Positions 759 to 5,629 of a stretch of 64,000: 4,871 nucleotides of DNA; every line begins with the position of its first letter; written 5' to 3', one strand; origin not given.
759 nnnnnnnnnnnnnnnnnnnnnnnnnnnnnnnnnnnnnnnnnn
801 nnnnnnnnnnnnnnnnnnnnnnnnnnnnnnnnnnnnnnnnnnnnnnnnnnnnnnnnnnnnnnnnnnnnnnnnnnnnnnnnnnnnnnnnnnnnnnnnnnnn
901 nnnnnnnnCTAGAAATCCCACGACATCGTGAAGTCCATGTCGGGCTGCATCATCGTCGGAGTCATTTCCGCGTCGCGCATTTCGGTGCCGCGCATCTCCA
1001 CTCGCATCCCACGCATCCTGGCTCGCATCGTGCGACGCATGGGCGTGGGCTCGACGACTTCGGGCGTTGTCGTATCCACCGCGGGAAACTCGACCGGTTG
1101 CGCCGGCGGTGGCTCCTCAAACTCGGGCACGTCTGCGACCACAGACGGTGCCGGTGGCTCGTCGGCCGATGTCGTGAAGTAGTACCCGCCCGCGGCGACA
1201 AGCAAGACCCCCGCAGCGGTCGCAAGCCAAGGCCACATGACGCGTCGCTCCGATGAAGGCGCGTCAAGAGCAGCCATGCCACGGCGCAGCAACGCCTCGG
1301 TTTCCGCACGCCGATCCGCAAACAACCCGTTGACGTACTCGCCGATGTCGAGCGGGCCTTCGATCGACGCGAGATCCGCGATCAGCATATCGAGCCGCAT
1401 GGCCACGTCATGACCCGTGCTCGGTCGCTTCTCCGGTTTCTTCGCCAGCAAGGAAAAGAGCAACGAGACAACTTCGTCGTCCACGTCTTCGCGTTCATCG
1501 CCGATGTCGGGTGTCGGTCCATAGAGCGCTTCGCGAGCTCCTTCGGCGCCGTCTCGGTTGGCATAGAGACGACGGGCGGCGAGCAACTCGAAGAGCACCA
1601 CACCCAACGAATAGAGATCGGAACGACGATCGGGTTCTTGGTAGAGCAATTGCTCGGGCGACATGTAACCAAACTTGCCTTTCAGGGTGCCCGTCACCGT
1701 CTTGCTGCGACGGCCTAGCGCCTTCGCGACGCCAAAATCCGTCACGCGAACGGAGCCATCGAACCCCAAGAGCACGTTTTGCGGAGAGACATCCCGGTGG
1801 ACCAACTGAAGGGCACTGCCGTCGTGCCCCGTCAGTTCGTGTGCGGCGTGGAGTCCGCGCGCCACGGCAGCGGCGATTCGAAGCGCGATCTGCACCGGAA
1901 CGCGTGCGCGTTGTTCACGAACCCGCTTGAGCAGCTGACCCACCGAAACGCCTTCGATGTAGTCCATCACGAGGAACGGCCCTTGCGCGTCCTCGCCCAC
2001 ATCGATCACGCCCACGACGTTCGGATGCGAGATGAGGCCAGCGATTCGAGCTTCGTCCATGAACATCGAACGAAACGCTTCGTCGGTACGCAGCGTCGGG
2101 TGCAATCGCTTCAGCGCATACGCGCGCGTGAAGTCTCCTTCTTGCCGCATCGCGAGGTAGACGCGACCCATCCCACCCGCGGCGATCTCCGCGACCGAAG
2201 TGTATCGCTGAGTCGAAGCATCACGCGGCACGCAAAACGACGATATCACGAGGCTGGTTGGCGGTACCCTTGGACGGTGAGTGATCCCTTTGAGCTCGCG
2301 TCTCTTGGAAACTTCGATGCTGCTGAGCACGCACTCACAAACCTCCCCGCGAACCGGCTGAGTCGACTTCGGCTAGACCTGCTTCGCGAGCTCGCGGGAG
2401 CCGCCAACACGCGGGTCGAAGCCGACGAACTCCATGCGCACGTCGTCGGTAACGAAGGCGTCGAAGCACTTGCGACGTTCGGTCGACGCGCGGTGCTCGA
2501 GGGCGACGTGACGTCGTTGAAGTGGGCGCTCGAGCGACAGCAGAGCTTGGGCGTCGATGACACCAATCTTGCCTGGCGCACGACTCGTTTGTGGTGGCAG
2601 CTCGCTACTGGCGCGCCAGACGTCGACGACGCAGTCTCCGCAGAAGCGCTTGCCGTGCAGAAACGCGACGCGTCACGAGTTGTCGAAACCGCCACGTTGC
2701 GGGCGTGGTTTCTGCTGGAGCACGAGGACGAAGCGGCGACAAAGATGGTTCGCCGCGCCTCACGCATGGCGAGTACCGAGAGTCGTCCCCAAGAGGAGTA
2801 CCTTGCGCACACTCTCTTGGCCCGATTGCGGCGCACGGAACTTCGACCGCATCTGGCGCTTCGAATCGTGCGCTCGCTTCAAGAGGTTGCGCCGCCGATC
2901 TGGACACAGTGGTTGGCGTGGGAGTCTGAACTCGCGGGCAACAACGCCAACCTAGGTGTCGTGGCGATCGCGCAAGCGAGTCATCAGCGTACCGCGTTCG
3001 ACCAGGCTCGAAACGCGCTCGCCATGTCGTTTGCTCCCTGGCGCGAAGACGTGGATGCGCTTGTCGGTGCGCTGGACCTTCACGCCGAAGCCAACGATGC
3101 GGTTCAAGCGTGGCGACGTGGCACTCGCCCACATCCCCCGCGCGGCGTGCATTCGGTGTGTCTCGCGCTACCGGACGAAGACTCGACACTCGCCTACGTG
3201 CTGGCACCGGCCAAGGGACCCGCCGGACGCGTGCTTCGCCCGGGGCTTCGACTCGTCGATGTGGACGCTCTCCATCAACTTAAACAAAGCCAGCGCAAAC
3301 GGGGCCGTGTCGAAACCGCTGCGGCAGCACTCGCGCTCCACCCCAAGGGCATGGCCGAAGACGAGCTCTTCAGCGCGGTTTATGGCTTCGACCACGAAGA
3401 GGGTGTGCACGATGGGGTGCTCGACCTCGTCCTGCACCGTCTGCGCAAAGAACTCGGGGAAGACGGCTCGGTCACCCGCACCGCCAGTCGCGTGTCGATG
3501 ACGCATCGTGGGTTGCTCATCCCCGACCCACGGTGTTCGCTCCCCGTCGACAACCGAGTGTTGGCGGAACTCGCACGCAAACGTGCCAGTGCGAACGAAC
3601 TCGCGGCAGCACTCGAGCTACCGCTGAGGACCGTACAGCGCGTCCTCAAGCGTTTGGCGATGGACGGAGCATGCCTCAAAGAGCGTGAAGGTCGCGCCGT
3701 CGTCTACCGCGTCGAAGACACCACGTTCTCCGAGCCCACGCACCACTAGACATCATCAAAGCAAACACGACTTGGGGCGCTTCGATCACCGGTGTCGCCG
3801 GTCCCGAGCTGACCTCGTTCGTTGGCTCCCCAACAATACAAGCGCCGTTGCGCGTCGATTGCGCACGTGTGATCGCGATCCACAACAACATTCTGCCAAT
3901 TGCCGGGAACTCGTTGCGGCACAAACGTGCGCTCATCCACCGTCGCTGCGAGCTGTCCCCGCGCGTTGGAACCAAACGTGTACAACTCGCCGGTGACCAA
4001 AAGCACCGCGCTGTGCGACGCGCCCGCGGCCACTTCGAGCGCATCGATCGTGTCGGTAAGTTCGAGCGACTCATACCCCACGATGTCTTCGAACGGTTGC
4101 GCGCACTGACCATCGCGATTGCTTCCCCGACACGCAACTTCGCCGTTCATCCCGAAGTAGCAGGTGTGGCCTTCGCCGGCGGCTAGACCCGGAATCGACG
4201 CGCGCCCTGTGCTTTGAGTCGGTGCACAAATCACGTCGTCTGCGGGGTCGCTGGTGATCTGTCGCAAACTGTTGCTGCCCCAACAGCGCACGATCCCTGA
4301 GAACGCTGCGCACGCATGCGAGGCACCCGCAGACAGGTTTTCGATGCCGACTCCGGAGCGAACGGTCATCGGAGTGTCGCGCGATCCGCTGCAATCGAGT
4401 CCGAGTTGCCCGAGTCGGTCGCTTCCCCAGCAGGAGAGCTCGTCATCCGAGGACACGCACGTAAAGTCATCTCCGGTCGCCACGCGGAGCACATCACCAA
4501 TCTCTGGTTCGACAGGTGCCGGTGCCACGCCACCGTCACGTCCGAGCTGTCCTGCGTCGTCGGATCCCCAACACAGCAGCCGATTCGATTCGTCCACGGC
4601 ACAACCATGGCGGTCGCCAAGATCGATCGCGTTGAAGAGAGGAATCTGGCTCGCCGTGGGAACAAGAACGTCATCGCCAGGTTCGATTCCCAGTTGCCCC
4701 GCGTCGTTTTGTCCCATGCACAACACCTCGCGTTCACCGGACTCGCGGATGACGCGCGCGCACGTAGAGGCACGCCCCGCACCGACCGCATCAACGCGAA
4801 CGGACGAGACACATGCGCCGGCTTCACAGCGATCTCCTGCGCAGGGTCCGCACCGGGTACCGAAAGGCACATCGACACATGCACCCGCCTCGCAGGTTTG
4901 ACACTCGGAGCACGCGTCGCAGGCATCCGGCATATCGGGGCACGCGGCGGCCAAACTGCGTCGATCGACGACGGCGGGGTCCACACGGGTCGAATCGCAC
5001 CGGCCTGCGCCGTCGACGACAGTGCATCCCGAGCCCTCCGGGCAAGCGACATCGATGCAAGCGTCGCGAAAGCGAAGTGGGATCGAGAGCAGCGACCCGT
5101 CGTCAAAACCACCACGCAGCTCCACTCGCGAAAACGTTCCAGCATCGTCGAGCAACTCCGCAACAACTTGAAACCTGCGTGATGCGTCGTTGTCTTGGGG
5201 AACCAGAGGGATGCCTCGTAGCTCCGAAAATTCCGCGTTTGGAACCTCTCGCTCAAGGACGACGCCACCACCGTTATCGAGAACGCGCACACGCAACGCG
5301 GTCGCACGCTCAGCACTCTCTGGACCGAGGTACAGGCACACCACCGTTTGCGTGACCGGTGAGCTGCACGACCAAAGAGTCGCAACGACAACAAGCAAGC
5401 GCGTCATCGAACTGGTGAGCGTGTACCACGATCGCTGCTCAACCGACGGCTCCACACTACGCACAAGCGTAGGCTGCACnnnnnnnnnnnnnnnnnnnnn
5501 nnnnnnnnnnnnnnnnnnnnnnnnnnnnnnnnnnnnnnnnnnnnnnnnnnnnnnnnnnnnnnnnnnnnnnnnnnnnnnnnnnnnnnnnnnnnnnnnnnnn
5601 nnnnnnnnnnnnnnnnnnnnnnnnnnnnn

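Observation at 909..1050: Met/Arg-rich periodic tail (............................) at the extracytoplasmic C-terminus of a membrane Ser/Thr kinase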

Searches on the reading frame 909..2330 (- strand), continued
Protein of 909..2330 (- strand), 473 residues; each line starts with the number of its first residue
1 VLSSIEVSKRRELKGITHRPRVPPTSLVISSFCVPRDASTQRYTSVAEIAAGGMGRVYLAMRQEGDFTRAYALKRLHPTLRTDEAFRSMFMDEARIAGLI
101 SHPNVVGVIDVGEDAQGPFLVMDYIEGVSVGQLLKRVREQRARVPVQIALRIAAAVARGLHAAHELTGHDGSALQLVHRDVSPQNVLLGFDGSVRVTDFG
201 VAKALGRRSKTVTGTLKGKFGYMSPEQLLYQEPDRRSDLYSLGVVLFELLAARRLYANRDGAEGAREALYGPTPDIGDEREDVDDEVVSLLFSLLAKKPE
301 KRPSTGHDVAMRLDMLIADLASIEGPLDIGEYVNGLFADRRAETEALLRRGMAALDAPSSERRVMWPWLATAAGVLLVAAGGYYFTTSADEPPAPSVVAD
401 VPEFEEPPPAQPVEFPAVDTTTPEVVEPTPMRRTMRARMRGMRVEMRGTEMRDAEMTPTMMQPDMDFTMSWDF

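Call 18: find_encoding_contigs(protein=P0071, flank=4000, max_places=2)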
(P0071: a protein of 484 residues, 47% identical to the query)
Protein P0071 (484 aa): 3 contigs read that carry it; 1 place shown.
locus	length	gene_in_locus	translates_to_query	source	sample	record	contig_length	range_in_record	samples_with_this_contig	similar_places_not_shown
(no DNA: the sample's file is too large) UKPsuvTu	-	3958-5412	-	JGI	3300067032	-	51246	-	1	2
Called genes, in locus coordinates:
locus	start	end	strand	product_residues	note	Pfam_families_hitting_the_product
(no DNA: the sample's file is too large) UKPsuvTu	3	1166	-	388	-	?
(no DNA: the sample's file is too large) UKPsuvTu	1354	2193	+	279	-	PF00059:Lectin_C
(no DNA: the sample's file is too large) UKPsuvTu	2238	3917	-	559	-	-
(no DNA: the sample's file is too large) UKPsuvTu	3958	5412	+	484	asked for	PF00069:Pkinase, PF07714:PK_Tyr_Ser-Thr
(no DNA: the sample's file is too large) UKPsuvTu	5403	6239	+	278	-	PF07719:TPR_2 (faint)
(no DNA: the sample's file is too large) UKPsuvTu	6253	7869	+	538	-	PF25390:WD40_RLD, PF25384:Alsin_RLD (faint), PF00415:RCC1, PF13540:RCC1_2, PF25390:WD40_RLD, PF00415:RCC1 (weak), PF13540:RCC1_2 (weak), PF00415:RCC1 (weak)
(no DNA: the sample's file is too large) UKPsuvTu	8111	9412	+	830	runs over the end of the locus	PF02837:Glyco_hydro_2_N, PF22666:Glyco_hydro_2_N2 (weak), PF00703:Glyco_hydro_2, PF02836:Glyco_hydro_2_C, PF18565:Glyco_hydro2_C5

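Call 19: find_encoding_contigs(protein=P0031, flank=4000, max_places=2)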
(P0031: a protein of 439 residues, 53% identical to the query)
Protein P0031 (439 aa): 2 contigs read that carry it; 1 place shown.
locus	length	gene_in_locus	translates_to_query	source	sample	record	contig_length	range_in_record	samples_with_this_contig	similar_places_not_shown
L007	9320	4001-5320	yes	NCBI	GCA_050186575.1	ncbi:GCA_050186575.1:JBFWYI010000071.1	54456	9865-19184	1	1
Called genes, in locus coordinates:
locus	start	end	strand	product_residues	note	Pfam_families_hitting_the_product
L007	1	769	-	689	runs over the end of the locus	PF26571:VldE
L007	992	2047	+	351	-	PF01244:Peptidase_M19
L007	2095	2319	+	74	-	-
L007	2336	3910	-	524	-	-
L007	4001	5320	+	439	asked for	PF00069:Pkinase, PF07714:PK_Tyr_Ser-Thr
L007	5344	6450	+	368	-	-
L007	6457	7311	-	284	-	-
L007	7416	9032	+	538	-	PF07637:PSD5, PF07631:PSD4, PF07627:PSCyt3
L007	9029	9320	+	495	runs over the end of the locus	PF07586:HXXSHH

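Call 25: find_related_loci(query=A1, collection=genome_contigs, flank=4000)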
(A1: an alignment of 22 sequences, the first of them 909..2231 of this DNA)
Query A1 (440 aa) in genome_contigs; peptide patterns used: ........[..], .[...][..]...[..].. (x = any residue, [..] = any of these).
598 stretches matched a pattern (row limit reached: there are more); 591 encode a relative of the query (tblastn E <= 1e-3); the best 80 are kept; 80 distinct loci.
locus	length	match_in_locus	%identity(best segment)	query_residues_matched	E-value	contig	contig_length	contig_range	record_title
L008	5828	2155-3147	56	1-329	1e-112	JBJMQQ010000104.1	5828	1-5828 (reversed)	MAG: Polyangia bacterium isolate H2_16_all_fractions_metab_conc_60_70_13 k255_3582390, whole genome shotgun sequence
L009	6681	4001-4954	53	10-327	4e-105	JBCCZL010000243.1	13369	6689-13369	MAG: Myxococcota bacterium isolate P01_F01_bin.34 k141_1846429_length_13369_cov_33.2511, whole genome shotgun sequence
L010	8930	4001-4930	55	4-313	7e-105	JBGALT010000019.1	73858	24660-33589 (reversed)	MAG: Sandaracinaceae bacterium isolate MAG_AAO_H10.10 AAOH10-10_opera_contig_1707, whole genome shotgun sequence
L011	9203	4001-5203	47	4-396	6e-105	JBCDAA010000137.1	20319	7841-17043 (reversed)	MAG: Myxococcota bacterium isolate P01_F01_bin.48 k141_1838781_length_20319_cov_19.0000, whole genome shotgun sequence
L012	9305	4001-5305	47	4-413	1e-106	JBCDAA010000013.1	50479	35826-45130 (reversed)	MAG: Myxococcota bacterium isolate P01_F01_bin.48 k141_3483903_length_50479_cov_14.9736, whole genome shotgun sequence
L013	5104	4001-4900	55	5-308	5e-95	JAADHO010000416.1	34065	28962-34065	MAG: Deltaproteobacteria bacterium isolate M_MetaBat.197 contig-127_3500, whole genome shotgun sequence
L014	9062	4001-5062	49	10-364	5e-92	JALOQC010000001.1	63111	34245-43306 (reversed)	MAG: Myxococcota bacterium isolate Prado145 scaffold_315, whole genome shotgun sequence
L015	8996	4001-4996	49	1-328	4e-91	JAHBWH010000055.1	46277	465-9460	MAG: Myxococcales bacterium isolate ACE_MYX12 MYX12_55, whole genome shotgun sequence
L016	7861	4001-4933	50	4-315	2e-90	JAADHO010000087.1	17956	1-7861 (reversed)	MAG: Deltaproteobacteria bacterium isolate M_MetaBat.197 contig-127_16615, whole genome shotgun sequence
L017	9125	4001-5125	43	9-398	3e-88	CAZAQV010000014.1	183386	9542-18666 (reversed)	MAG TPA_asm: uncultured Polyangiales bacterium isolate SRP321284_co1_289 genome assembly, contig: NODE_68_length_183386_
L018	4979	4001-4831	57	6-280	9e-88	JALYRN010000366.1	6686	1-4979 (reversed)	MAG: Myxococcota bacterium isolate MDV bin90 SD1454_NODE_4360_length_6686_cov_2.848453, whole genome shotgun sequence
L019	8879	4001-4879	50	16-312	5e-82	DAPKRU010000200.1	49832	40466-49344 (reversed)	MAG TPA_asm: Polyangiaceae bacterium LLY-WYZ-15_(1-7) isolate LLY-WYZ-15_3 k141_1299286, whole genome shotgun sequence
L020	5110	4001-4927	48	5-310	3e-82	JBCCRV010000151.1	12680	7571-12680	MAG: Myxococcota bacterium isolate P01_D01_bin.40 k141_616920_length_12680_cov_14.0000, whole genome shotgun sequence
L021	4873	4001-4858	50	5-292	3e-82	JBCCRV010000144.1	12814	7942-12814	MAG: Myxococcota bacterium isolate P01_D01_bin.40 k141_2619908_length_12814_cov_9.0000, whole genome shotgun sequence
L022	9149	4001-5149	45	15-391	3e-80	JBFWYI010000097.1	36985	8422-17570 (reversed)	MAG: Sandaracinaceae bacterium isolate CA_2019_TPBS_160 NODE_6120_length_36985_cov_6.447664_TPBS, whole genome shotgun s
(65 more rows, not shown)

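Call 44: predict_structure(alignment_id=A1)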
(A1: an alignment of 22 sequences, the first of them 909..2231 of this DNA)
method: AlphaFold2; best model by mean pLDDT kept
length: 440 residues; sequences in the alignment: 22
mean_pLDDT: 75.1   pTM: 0.70
mean pLDDT of the five models: 75.1, 73.9, 73.8, 73.1, 72.0
residues with pLDDT >= 90: 182; 70-90: 109; 50-70: 30; < 50: 119
segments of 3 or more residues with pLDDT < 50: 1-7, 169-184, 348-370, 372-440
pLDDT, mean of each block of 10 residues (from residue 1): 47 84 88 85 90 86 87 91 91 95 96 98 95 86 82 96 73 42 62 87 94 97 73 87 94 97 96 97 97 97 94 88 63 56 57 44 45 42 34 36 44 41 37 29
secondary structure, 60 per line:
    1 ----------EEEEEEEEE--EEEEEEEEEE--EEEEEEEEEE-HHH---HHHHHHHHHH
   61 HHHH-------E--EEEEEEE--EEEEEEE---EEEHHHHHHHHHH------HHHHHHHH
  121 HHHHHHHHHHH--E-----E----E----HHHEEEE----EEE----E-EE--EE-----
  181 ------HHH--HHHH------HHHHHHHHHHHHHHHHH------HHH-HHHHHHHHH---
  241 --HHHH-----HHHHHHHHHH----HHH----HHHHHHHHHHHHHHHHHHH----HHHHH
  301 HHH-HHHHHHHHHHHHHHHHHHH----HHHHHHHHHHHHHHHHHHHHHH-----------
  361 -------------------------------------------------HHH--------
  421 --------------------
elements in order: E11-19 E22-31 E34-43 H51-64 E75-81 E84-90 E94-96 H97-106 H113-131 E153-156 E161-163 H192-195 H202-218 H229-237 H243-246 H252-261 H273-291 H296-303 H305-323 H328-349

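Call 50: find_encoding_contigs(protein=P0043, flank=5000, max_places=1)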
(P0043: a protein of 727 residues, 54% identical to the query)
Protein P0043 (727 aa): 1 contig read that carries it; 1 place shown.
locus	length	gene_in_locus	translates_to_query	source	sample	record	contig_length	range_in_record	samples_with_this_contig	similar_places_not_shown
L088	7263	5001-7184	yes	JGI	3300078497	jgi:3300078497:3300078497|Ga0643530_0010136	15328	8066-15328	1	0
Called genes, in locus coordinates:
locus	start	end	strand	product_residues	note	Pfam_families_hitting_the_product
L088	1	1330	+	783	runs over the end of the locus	PF13385:Laminin_G_3, PF20254:DMFA2_C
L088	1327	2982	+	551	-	PF01019:G_glu_transpept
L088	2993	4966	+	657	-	PF14871:GHL6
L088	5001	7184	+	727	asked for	PF00069:Pkinase, PF07714:PK_Tyr_Ser-Thr, PF25390:WD40_RLD, PF00415:RCC1, PF13540:RCC1_2, PF00415:RCC1, PF13540:RCC1_2, PF00415:RCC1, +6 more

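Call 51: find_encoding_contigs(protein=P0052, flank=5000, max_places=1)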
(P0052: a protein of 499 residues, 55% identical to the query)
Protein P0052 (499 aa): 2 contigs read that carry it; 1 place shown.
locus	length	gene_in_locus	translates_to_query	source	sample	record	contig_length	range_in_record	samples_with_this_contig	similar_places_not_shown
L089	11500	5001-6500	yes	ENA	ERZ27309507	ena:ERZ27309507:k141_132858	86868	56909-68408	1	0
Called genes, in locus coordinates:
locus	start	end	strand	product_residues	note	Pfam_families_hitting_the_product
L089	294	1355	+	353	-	-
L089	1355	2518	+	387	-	-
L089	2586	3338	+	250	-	PF13432:TPR_16 (weak)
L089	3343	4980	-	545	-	-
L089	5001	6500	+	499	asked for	PF00069:Pkinase, PF07714:PK_Tyr_Ser-Thr, PF08308:PEGA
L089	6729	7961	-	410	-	-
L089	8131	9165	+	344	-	-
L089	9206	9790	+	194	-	PF04542:Sigma70_r2 (weak), PF08281:Sigma70_r4_2, PF04545:Sigma70_r4 (weak)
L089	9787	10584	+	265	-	-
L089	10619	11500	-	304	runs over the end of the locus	-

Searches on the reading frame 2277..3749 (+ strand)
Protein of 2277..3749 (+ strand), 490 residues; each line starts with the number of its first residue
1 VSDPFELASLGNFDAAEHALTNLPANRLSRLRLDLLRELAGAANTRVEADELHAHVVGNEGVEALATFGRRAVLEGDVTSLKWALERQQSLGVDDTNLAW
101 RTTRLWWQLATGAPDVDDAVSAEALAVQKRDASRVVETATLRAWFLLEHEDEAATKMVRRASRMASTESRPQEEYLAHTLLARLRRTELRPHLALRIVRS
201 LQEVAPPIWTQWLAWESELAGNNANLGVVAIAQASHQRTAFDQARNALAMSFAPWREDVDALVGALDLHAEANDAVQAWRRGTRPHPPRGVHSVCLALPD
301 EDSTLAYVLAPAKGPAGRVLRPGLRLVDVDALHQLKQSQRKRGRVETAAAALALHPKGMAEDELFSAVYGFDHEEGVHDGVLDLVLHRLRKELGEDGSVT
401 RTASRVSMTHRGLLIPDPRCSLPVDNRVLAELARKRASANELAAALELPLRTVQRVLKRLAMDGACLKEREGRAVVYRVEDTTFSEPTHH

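Call 22: search_protein_families(library=pfam, proteins=[window:2277-3749:+], max_evalue=0.01)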
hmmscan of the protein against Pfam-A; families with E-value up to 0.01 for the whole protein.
window:2277-3749:+ (490 aa): 6 families
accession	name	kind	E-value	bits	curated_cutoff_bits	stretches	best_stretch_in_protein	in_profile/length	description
PF00486.34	Trans_reg_C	-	0.00042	20.8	26.2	0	359-399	25-63/77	Transcriptional regulatory protein, C terminal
PF01978.25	TrmB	-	0.0021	18.3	25.6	1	432-479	18-64/68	Sugar-specific transcriptional regulator TrmB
PF13412.12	HTH_24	-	0.0056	16.7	21.9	0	425-464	5-45/48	Winged helix-turn-helix DNA-binding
PF12840.13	HTH_20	-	0.0075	16.7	27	0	427-460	8-42/51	Helix-turn-helix domain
PF13551.12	HTH_29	-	0.009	16.5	28.1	0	429-472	5-51/64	Winged helix-turn helix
PF24270.1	HTH_Cmi2_C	-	0.0098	16.6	27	0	427-466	79-118/125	Cmi2, C-terminal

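Call 69: search_solved_structures(query=window:2277-3749:+, max_evalue=1)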
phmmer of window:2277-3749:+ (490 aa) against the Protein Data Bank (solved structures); distinct sequences matched with E-value up to 1: 5.
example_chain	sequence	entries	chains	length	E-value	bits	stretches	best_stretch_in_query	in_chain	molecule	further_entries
8qkf_A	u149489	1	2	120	0.02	17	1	422-482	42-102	ArsR family transcriptional regulator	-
4rs8_A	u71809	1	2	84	0.13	14.3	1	435-482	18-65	AspA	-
5k1y_C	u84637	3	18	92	0.15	14.1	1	434-481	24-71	AspA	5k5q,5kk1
5k5o_A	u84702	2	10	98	0.18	13.9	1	434-481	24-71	AspA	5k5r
6j0e_A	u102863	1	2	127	0.48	12.5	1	423-486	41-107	Arsenic responsive repressor ArsR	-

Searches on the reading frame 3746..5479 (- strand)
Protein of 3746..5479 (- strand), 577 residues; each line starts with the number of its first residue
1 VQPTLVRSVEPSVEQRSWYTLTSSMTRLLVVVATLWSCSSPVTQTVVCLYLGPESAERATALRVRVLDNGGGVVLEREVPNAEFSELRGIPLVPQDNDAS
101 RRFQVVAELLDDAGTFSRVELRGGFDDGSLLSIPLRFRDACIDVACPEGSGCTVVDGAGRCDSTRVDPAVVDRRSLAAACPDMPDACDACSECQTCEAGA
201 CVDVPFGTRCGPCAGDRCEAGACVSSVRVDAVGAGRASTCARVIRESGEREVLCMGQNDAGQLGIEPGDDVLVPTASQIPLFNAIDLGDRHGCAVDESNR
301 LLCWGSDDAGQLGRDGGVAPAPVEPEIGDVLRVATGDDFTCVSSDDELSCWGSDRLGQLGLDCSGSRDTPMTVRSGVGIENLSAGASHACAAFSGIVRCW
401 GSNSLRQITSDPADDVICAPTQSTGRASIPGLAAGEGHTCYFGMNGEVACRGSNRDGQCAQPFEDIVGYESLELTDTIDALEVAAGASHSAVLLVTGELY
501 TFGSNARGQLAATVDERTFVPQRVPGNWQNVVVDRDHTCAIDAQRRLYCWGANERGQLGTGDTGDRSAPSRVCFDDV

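Call 22: search_protein_families(library=pfam, proteins=[window:3746-5479:-], max_evalue=0.01)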
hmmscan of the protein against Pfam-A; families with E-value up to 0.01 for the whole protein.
window:3746-5479:- (577 aa): 4 families
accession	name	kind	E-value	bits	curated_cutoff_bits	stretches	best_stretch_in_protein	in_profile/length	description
PF25390.1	WD40_RLD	-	3.2e-55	188.4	150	1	251-572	1-345/363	RCC1-like domain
PF13540.12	RCC1_2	-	9e-39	130.7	22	5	483-509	4-30/30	Regulator of chromosome condensation (RCC1) repeat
PF00415.24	RCC1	-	2.8e-35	121.1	21.7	5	546-574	3-31/50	Regulator of chromosome condensation (RCC1) repeat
PF25384.1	Alsin_RLD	-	0.0033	17.2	100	0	494-560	239-309/405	Alsin RCC1-like domain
